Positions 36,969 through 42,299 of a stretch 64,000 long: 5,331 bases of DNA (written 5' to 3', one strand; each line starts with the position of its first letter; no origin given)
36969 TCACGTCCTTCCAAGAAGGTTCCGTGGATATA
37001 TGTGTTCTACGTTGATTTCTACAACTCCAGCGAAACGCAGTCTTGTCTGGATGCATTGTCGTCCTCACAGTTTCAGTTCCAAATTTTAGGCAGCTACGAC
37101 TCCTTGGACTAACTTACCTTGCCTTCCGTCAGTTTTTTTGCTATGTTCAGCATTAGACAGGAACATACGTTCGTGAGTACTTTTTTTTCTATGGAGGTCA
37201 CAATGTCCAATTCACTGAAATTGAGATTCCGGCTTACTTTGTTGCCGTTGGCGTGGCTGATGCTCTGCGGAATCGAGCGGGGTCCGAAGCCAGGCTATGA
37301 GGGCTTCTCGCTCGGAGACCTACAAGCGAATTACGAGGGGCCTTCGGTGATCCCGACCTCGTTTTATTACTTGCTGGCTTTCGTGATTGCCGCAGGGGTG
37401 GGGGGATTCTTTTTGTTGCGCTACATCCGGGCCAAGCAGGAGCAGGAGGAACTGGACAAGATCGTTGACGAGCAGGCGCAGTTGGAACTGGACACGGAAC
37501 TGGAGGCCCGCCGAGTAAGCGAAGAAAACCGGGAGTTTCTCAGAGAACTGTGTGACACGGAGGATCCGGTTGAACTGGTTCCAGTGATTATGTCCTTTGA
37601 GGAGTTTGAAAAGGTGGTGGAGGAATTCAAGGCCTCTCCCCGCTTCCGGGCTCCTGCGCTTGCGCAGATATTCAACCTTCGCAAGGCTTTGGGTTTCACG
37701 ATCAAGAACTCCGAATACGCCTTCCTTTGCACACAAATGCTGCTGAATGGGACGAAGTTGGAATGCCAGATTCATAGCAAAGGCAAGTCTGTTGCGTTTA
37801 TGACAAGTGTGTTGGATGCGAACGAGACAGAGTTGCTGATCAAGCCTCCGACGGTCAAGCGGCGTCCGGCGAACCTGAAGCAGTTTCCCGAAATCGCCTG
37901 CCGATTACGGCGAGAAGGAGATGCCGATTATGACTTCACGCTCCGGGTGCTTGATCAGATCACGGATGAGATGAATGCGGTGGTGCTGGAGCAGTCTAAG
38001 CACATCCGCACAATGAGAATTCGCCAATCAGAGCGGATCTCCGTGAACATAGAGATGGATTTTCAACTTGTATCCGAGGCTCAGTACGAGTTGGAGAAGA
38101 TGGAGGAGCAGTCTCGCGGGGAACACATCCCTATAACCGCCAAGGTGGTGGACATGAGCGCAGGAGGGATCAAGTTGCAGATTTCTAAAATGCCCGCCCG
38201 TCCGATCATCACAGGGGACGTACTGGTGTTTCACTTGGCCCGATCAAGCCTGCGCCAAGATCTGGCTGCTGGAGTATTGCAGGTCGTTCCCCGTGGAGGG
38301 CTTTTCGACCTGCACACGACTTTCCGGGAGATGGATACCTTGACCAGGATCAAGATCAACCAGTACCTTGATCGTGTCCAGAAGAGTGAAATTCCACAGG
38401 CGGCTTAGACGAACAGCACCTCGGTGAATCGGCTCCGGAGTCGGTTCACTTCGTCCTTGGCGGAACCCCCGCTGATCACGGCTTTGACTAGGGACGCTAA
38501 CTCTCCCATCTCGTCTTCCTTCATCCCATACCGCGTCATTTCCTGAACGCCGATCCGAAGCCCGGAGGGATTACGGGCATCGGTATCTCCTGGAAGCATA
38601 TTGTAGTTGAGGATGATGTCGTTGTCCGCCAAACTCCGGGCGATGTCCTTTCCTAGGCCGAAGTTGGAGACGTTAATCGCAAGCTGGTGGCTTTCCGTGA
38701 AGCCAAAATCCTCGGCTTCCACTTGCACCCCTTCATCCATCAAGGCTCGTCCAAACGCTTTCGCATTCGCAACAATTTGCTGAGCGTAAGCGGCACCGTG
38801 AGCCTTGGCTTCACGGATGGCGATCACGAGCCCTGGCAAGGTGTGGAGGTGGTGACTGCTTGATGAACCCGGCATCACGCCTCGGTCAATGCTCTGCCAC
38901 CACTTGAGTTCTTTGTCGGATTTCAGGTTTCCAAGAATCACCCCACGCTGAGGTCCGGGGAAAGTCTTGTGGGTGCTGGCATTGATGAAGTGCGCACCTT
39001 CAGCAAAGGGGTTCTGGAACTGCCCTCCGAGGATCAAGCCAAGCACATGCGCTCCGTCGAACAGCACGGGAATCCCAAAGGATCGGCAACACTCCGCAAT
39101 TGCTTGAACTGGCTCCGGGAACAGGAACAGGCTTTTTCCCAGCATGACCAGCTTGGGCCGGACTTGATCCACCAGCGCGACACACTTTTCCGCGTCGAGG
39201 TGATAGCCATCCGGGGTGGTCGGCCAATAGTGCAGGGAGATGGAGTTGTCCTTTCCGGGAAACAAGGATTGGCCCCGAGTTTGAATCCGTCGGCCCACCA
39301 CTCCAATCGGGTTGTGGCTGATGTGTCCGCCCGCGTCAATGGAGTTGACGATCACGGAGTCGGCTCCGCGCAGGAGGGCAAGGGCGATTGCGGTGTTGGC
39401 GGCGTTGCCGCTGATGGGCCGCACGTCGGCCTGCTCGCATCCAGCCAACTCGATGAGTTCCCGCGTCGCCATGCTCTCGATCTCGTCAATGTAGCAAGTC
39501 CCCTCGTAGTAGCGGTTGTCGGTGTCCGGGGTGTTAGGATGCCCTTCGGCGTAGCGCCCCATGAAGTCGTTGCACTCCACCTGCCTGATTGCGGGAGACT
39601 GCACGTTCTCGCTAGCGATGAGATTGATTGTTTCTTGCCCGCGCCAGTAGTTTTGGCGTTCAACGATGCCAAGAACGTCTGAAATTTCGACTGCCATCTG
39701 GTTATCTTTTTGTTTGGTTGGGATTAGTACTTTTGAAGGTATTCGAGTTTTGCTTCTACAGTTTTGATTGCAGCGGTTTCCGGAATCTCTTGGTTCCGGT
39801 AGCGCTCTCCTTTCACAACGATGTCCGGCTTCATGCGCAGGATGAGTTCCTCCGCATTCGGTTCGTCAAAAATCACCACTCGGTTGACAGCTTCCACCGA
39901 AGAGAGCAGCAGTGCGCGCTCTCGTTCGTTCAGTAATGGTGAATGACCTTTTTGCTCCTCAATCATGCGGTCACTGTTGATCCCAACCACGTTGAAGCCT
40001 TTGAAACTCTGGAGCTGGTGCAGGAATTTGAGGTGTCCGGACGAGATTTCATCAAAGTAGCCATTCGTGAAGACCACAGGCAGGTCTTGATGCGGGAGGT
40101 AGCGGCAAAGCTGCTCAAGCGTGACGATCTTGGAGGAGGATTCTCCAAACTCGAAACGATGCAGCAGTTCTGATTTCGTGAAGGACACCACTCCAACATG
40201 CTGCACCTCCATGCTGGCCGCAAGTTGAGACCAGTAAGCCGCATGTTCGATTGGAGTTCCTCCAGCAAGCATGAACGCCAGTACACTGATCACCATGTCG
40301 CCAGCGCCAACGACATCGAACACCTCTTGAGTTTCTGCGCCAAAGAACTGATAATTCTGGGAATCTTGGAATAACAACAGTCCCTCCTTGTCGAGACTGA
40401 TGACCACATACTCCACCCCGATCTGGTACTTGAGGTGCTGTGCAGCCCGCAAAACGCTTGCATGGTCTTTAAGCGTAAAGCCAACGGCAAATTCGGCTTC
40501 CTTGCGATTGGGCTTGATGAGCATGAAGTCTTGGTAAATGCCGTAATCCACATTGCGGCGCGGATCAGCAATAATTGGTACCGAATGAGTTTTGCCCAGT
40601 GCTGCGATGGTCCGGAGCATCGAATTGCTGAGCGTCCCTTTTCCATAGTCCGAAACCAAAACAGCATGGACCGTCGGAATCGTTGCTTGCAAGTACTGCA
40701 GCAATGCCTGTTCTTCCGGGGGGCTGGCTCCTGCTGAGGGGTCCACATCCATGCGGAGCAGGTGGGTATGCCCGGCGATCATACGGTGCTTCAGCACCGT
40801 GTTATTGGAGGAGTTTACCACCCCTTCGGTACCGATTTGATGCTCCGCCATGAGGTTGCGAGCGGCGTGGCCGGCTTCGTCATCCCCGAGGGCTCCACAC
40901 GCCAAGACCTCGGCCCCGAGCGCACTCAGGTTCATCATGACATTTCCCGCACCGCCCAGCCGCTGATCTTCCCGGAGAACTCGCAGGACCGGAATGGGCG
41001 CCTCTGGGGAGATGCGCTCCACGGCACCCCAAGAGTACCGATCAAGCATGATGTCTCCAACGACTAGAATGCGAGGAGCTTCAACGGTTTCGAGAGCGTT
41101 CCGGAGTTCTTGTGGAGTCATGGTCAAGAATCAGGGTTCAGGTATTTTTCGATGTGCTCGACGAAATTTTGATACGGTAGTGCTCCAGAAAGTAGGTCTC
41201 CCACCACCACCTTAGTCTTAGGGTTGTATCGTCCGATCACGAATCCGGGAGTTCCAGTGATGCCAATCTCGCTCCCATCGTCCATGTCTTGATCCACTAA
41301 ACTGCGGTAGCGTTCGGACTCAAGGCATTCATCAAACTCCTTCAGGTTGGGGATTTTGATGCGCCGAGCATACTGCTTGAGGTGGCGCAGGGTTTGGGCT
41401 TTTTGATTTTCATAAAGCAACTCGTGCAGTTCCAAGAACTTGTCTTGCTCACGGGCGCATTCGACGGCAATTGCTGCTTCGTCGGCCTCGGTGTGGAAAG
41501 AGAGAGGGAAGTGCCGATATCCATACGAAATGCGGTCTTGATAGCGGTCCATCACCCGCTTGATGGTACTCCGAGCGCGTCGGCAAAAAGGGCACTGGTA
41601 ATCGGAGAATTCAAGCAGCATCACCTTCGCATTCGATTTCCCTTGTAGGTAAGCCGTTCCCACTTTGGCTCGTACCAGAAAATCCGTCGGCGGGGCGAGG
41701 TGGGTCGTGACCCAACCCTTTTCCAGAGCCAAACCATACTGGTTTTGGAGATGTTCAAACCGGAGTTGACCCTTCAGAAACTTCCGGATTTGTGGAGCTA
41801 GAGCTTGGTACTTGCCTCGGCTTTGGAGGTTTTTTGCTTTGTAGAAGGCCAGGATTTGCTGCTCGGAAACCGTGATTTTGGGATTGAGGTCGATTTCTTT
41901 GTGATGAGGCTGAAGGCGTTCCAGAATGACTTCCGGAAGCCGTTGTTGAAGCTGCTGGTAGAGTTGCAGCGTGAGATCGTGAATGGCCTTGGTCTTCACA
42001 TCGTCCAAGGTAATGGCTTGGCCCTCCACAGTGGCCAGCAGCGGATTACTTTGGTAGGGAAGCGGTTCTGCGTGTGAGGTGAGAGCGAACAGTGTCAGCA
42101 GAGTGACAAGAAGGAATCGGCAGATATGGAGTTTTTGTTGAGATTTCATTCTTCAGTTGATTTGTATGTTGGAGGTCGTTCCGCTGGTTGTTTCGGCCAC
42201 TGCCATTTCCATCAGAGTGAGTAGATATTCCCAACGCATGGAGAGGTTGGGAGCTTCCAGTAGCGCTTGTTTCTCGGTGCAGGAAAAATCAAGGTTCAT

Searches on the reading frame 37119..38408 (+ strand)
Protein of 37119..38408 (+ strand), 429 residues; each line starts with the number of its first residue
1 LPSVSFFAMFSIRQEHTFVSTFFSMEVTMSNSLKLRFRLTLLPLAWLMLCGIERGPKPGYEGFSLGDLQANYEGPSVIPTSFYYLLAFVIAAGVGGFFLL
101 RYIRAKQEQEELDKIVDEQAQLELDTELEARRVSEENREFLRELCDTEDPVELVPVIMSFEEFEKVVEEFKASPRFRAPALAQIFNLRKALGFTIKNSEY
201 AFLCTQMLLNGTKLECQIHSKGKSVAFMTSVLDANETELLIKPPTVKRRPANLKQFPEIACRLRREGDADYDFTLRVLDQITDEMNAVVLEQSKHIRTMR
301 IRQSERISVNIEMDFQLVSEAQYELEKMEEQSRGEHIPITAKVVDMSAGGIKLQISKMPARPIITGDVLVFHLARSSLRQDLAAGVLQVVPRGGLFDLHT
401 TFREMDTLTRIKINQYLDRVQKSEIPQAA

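Call 27: search_protein_families(library=pfam, proteins=[window:37119-38408:+], max_evalue=0.001)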
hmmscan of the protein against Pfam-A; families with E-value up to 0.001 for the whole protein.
window:37119-38408:+ (429 aa): 2 families
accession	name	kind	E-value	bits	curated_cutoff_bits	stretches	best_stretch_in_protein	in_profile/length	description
PF12945.12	PilZNR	-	1.8e-05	25.2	23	1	211-291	3-83/85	Flagellar protein YcgR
PF07238.19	PilZ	-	0.00019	22.1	22.5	0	331-418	22-101/102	PilZ domain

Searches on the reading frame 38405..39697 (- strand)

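Call 27: search_protein_families(library=pfam, proteins=[window:38405-39697:-], max_evalue=0.001)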
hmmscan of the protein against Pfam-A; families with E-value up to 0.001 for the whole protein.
window:38405-39697:- (430 aa): 1 family
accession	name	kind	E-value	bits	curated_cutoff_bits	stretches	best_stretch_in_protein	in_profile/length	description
PF00464.25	SHMT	-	4.3e-55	187.4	27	1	14-403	13-398/399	Serine hydroxymethyltransferase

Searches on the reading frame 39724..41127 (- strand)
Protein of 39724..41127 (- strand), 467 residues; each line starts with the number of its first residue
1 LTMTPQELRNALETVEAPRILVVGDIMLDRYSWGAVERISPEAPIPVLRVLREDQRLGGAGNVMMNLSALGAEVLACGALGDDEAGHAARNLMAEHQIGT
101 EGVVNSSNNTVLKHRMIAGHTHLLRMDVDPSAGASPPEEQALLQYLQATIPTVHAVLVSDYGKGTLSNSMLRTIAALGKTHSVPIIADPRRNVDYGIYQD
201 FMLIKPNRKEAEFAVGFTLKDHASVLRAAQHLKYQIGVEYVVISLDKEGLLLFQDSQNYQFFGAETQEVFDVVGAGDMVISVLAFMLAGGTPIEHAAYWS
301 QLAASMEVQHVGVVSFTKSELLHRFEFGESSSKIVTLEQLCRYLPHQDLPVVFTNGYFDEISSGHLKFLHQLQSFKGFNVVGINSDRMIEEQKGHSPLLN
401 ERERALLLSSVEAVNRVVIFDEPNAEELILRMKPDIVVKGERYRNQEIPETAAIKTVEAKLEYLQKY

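Call 27: search_protein_families(library=pfam, proteins=[window:39724-41127:-], max_evalue=0.001)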
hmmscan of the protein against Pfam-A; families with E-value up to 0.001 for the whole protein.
window:39724-41127:- (467 aa): 3 families
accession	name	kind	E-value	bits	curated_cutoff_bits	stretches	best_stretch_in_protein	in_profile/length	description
PF00294.29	PfkB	-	1.4e-38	133.3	25.8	1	19-315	3-297/302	pfkB family carbohydrate kinase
PF01467.32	CTP_transf_like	-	4.9e-08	33.7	21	1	354-443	2-90/133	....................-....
PF08543.17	Phos_pyr_kin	-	7.4e-05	22.7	27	1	201-301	120-225/246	Phosphomethylpyrimidine kinase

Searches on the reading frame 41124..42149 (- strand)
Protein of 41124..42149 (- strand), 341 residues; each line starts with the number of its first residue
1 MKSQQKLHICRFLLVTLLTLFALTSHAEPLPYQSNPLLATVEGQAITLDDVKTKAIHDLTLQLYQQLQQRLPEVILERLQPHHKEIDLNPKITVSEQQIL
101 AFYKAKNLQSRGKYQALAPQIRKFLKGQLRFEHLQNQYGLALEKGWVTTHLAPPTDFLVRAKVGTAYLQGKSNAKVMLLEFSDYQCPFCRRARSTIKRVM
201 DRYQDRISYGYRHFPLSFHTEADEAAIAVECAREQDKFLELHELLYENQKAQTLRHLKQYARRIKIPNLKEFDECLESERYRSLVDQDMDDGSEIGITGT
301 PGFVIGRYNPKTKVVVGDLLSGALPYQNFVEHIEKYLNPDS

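Call 27: search_protein_families(library=pfam, proteins=[window:41124-42149:-], max_evalue=0.001)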
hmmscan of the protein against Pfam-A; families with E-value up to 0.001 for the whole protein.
window:41124-42149:- (341 aa): 4 families
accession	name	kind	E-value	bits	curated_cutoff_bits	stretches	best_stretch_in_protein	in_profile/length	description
PF13462.12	Thioredoxin_4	-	1.4e-24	87.6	23.2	1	164-308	3-148/165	Thioredoxin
PF01323.26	DSBA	-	1.8e-17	64.2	25.6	1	178-333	2-190/191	DSBA-like thioredoxin domain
PF13098.12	Thioredoxin_2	-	1.8e-07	31.8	27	1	171-329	2-100/104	Thioredoxin-like domain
PF13743.12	Thioredoxin_5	-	7.5e-05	23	27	0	238-327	95-182/186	Thioredoxin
